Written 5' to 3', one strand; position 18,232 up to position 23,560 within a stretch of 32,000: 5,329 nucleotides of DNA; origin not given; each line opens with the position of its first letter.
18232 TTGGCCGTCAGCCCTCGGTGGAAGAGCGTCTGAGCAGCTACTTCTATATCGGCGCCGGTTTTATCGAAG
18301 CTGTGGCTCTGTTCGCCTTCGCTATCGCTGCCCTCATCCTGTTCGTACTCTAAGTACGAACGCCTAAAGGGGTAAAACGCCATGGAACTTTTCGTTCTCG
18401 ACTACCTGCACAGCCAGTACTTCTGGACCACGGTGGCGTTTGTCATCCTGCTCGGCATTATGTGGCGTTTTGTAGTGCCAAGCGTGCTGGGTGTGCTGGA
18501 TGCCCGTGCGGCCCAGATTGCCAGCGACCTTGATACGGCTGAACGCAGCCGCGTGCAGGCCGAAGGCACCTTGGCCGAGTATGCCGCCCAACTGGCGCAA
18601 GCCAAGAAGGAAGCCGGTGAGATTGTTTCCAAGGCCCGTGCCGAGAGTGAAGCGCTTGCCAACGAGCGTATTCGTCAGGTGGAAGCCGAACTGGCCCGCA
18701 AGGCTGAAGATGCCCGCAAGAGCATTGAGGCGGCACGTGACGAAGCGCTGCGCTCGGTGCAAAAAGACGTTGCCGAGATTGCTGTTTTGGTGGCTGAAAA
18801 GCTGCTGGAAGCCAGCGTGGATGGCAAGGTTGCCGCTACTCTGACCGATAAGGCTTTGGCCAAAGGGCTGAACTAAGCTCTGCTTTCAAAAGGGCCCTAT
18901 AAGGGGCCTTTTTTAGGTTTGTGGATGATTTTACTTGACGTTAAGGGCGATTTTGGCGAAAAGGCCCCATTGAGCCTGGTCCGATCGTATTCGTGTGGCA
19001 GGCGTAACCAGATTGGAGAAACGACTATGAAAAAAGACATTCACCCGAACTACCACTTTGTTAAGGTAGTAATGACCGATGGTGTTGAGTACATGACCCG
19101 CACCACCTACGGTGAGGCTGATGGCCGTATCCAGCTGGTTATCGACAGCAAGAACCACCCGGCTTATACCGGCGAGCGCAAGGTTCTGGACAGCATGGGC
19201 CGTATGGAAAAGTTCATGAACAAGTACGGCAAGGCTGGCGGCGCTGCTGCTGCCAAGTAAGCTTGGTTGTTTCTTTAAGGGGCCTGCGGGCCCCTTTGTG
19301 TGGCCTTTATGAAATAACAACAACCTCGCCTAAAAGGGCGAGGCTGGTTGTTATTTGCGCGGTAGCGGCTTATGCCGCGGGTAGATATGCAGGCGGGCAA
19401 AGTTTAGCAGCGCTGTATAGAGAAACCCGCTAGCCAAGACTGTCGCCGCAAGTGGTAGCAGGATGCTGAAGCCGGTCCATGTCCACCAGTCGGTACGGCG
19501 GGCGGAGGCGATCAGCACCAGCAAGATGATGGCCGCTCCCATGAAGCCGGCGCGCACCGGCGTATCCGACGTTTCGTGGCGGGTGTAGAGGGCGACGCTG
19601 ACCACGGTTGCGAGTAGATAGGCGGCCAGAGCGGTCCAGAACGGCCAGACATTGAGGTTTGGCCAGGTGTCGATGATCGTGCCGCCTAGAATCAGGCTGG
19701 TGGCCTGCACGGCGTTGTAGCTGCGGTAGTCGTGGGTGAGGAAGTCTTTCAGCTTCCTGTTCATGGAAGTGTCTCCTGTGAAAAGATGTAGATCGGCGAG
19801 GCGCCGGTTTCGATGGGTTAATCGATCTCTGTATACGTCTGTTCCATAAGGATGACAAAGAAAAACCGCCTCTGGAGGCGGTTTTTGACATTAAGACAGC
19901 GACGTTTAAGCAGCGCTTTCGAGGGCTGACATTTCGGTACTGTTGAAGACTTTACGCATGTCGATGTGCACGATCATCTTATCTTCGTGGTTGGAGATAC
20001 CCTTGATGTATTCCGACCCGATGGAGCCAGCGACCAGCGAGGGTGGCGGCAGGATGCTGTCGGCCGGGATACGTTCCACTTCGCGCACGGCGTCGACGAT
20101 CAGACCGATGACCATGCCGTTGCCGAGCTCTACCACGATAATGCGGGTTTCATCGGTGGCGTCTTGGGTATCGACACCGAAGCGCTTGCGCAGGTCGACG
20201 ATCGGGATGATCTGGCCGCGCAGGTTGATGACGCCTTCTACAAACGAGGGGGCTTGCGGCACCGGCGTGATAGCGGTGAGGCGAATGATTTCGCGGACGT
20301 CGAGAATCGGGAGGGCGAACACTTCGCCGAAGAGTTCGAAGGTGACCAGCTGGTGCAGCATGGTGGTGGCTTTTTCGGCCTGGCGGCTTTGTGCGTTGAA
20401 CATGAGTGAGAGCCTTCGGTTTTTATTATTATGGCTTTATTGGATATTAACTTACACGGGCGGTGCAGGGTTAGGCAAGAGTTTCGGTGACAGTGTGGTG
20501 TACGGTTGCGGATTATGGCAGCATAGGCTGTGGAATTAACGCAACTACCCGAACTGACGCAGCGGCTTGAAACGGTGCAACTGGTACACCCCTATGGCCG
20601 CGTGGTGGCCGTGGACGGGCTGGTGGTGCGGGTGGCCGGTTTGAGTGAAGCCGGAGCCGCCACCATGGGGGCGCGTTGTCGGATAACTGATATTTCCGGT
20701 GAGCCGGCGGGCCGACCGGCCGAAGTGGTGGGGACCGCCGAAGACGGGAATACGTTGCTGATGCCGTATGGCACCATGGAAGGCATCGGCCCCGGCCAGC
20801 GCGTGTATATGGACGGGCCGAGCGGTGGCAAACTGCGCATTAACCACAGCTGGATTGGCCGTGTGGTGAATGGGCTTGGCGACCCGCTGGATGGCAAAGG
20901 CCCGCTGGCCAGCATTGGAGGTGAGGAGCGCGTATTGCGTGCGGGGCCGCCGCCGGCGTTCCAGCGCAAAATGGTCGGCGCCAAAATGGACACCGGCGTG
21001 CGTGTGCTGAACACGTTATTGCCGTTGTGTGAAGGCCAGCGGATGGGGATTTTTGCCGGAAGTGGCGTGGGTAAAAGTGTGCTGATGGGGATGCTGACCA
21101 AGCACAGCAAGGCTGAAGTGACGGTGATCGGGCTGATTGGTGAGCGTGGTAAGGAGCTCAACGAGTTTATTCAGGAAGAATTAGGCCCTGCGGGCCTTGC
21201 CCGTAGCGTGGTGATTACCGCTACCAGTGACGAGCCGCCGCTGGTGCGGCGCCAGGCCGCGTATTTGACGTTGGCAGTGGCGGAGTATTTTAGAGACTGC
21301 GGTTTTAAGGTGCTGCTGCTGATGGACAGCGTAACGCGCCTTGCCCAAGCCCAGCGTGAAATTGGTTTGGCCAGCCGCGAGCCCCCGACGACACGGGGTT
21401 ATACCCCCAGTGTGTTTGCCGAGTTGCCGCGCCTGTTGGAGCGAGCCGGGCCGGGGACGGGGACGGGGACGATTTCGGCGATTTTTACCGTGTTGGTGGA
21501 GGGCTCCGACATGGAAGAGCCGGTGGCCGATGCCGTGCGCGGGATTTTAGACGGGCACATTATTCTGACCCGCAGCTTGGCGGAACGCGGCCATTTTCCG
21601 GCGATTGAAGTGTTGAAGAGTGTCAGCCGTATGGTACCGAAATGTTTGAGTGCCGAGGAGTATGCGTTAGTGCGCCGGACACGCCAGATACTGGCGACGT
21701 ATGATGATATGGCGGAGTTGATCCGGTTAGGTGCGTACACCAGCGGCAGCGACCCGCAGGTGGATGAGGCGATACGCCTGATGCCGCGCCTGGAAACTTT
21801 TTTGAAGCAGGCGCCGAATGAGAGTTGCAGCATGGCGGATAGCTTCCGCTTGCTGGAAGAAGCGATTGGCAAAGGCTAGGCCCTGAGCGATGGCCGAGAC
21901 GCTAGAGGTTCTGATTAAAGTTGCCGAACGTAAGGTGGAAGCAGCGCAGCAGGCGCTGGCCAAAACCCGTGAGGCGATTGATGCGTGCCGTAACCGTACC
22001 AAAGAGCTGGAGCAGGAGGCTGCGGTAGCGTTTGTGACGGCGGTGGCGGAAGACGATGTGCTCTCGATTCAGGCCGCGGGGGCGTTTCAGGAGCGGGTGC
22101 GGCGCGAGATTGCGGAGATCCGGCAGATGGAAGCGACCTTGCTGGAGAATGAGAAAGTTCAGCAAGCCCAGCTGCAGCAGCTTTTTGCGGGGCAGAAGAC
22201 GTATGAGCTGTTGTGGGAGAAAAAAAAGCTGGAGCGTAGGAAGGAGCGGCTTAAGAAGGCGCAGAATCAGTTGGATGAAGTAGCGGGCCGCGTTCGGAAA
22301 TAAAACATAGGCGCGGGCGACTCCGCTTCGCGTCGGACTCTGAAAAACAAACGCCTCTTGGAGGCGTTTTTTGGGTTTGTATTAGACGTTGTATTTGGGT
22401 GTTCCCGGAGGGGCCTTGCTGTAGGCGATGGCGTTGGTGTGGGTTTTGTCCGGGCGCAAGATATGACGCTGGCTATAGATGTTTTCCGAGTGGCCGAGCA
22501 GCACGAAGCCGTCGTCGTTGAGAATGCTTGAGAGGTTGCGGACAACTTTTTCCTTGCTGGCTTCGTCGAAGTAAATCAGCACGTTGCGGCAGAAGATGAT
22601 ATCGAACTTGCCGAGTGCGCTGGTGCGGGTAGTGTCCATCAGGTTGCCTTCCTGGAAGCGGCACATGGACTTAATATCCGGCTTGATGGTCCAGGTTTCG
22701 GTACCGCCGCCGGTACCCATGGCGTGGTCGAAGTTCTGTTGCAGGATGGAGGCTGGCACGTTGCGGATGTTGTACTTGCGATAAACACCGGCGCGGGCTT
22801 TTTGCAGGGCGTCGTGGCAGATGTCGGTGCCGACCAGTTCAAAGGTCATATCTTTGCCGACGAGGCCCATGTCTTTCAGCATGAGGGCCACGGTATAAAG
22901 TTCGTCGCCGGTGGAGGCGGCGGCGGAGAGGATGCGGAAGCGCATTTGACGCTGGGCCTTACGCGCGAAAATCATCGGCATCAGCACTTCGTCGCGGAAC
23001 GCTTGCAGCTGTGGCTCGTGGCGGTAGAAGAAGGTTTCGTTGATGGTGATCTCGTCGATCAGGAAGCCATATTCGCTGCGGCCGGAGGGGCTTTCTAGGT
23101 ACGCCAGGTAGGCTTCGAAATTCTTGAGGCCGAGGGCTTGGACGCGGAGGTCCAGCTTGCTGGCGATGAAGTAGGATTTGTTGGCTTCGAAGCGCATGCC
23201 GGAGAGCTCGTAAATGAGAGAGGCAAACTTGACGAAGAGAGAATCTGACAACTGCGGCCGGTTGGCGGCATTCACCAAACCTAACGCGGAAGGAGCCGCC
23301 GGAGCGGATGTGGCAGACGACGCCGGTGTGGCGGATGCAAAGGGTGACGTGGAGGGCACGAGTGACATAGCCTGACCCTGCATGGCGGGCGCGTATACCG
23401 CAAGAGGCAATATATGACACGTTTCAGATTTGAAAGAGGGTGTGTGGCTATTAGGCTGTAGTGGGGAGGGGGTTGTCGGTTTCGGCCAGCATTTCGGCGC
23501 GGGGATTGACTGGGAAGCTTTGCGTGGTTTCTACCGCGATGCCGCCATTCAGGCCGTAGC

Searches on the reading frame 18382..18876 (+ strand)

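Call 50: search_protein_families(library=pfam, proteins=[window:18382-18876:+], max_evalue=0.00001)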
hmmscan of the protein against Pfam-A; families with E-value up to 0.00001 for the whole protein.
window:18382-18876:+ (164 aa): 2 families
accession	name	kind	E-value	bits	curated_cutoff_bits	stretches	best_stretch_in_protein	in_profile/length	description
PF00430.23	ATP-synt_B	-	5.6e-29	101.3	28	1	14-143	3-132/132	ATP synthase B/B' CF(0)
PF05405.19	Mt_ATP-synt_B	-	4.2e-08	33.5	21.7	1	17-133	20-136/163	Mitochondrial ATP synthase B chain precursor (ATP-synt_B)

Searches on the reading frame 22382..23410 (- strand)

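Call 50: search_protein_families(library=pfam, proteins=[window:22382-23410:-], max_evalue=0.00001)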
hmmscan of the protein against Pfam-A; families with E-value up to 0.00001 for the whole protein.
window:22382-23410:- (342 aa): 2 families
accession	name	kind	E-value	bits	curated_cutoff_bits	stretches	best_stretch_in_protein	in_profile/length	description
PF01739.24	CheR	-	6.5e-50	169.7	27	1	124-318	1-186/195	CheR methyltransferase, SAM binding domain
PF03705.20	CheR_N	-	6.9e-11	42.1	27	1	59-107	3-51/53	CheR methyltransferase, all-alpha domain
